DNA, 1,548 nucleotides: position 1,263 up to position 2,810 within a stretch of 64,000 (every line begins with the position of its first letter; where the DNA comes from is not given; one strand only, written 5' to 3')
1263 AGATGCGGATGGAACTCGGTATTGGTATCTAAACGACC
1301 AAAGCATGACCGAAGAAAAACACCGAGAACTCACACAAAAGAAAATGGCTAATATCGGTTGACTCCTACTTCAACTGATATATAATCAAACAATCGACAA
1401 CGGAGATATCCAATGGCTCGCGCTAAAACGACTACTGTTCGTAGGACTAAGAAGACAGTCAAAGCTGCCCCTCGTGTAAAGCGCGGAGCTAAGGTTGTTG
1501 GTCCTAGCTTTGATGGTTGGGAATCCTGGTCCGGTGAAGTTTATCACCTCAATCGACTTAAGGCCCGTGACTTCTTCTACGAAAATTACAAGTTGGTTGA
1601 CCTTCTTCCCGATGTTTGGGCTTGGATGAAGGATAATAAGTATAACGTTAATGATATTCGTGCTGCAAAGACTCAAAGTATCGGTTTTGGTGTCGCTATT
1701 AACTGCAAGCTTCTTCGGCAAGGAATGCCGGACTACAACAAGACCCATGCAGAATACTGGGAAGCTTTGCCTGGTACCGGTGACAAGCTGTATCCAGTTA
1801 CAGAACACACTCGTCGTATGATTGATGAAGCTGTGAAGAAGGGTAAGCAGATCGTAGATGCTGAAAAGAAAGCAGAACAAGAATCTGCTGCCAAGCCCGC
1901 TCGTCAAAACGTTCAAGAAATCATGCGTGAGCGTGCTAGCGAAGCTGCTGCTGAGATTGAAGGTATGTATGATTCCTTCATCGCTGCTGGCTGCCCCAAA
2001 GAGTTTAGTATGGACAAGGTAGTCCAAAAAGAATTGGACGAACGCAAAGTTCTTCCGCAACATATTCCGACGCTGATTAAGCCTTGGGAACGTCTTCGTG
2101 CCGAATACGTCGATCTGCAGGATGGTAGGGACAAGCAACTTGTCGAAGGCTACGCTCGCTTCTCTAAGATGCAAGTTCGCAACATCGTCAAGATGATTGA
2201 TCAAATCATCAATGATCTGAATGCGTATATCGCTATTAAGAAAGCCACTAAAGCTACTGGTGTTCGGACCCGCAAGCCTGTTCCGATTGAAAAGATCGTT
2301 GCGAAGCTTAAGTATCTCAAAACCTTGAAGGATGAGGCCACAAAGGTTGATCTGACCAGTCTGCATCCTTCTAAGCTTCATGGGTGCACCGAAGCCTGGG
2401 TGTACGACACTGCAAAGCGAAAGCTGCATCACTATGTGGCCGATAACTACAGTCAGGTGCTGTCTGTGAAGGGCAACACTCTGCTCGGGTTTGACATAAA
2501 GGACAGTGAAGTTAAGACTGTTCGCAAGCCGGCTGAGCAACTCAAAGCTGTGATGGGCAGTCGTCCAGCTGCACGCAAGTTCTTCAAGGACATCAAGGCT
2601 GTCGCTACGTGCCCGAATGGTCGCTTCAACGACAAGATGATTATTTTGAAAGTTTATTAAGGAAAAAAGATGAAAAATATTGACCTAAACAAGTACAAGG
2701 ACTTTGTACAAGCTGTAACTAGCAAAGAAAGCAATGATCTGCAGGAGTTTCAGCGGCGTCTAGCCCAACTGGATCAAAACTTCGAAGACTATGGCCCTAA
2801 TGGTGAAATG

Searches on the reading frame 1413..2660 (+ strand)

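Call 15: search_protein_families(library=phrogs, proteins=[window:1413-2660:+], max_evalue=0.001)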
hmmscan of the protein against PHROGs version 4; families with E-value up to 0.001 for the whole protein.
window:1413-2660:+ (415 aa): 1 family
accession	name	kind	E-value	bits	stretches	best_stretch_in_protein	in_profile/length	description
phrog_11903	-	unknown function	3.8e-38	132.6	1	9-414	3-382/383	-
